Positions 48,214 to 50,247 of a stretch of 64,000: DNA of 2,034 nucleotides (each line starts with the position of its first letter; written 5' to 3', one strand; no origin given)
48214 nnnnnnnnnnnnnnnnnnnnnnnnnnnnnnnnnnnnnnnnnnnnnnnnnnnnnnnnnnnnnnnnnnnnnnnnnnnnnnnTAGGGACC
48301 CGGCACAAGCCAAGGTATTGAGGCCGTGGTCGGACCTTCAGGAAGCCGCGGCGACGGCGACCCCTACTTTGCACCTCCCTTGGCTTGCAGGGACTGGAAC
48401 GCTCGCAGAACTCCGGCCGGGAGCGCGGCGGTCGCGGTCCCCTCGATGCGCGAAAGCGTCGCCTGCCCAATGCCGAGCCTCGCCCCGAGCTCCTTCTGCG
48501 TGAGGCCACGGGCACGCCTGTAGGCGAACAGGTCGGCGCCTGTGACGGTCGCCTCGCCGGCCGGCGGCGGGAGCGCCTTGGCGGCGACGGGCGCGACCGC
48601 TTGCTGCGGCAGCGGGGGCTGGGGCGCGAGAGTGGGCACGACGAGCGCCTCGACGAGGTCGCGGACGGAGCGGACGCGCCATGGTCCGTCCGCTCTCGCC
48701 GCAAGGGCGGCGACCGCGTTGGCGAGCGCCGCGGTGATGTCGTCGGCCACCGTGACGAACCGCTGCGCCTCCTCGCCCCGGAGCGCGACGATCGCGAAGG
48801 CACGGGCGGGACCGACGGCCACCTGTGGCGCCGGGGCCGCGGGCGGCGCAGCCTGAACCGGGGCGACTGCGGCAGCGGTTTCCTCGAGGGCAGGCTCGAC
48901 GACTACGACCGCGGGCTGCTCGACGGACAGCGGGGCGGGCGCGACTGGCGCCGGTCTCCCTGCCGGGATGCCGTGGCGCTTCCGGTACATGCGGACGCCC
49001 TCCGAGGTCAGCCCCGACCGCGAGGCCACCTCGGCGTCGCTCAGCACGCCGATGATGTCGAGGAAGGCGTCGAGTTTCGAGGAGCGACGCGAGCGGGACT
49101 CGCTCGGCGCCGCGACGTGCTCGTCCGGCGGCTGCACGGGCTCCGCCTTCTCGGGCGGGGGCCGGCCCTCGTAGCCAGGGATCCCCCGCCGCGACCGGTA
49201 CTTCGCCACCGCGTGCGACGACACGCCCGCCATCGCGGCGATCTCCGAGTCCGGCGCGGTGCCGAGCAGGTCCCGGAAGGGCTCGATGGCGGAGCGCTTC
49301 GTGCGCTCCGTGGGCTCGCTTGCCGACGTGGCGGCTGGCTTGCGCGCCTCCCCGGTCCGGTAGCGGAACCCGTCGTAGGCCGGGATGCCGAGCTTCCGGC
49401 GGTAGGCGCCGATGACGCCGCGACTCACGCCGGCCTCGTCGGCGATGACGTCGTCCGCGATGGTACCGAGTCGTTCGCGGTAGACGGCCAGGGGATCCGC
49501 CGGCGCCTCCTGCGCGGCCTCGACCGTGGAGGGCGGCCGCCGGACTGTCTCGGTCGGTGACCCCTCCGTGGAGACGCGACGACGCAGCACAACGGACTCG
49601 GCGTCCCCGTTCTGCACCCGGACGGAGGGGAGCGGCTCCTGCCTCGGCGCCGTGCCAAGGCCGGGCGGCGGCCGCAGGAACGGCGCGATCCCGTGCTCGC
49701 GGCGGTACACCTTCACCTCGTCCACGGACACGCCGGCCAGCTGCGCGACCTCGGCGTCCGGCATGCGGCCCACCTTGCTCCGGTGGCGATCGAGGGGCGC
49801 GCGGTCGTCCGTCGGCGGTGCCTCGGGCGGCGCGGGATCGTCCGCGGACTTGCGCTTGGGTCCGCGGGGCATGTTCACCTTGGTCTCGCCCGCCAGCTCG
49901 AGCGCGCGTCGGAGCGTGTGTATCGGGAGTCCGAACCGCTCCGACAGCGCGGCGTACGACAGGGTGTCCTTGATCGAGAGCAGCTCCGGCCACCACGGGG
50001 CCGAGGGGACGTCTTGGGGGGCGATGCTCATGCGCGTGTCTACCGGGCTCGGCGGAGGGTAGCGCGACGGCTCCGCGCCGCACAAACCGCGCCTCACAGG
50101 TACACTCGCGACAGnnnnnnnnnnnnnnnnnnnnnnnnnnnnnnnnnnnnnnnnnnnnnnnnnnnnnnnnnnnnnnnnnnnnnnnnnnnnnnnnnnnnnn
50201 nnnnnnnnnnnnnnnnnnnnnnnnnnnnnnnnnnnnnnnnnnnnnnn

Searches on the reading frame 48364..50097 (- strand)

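Call 40: search_protein_families(library=pfam, proteins=[window:48364-50097:-], max_evalue=0.01)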
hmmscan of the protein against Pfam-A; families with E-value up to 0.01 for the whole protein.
window:48364-50097:- (577 aa): 14 families
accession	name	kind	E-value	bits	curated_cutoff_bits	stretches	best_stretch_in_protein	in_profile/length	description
PF01381.28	HTH_3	-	5.5e-09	36.4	23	1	525-552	3-30/55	Helix-turn-helix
PF13411.12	MerR_1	-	3.7e-07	30.6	21.6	0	115-139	4-28/69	MerR HTH family regulatory protein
PF13560.12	HTH_31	-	6.2e-07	30.1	27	1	523-567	6-50/64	Helix-turn-helix domain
PF12728.13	HTH_17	-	3e-06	27.8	27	0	115-140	5-30/51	Helix-turn-helix domain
PF20432.4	Xre-like-HTH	-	2.1e-05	25.2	25.8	0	529-550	21-42/63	Antitoxin Xre-like helix-turn-helix domain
PF13384.12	HTH_23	-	3.2e-05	24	24.6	0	525-551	11-37/50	Homeodomain-like domain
PF04545.22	Sigma70_r4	-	0.0001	22.2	24.1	1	525-558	14-47/50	Sigma-70, region 4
PF00376.29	MerR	-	0.00018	21.7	28.2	0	51-64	5-18/38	MerR family regulatory protein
PF13413.12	HTH_25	-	0.00071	19.8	24.6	1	525-565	4-45/62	Helix-turn-helix domain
PF13412.12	HTH_24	-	0.001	19.1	21.9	0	527-550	13-36/48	Winged helix-turn-helix DNA-binding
PF07022.19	Phage_CI_repr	-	0.0024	18.6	22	0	533-549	14-30/65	Bacteriophage CI repressor helix-turn-helix domain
PF13404.12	HTH_AsnC-type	-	0.0036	17.5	27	0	279-298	16-35/42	AsnC-type helix-turn-helix domain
PF12802.13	MarR_2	-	0.0039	17.8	27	0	528-551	16-40/61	MarR family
PF08281.18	Sigma70_r4_2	-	0.0041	17.2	25.7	0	45-68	26-49/54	Sigma-70, region 4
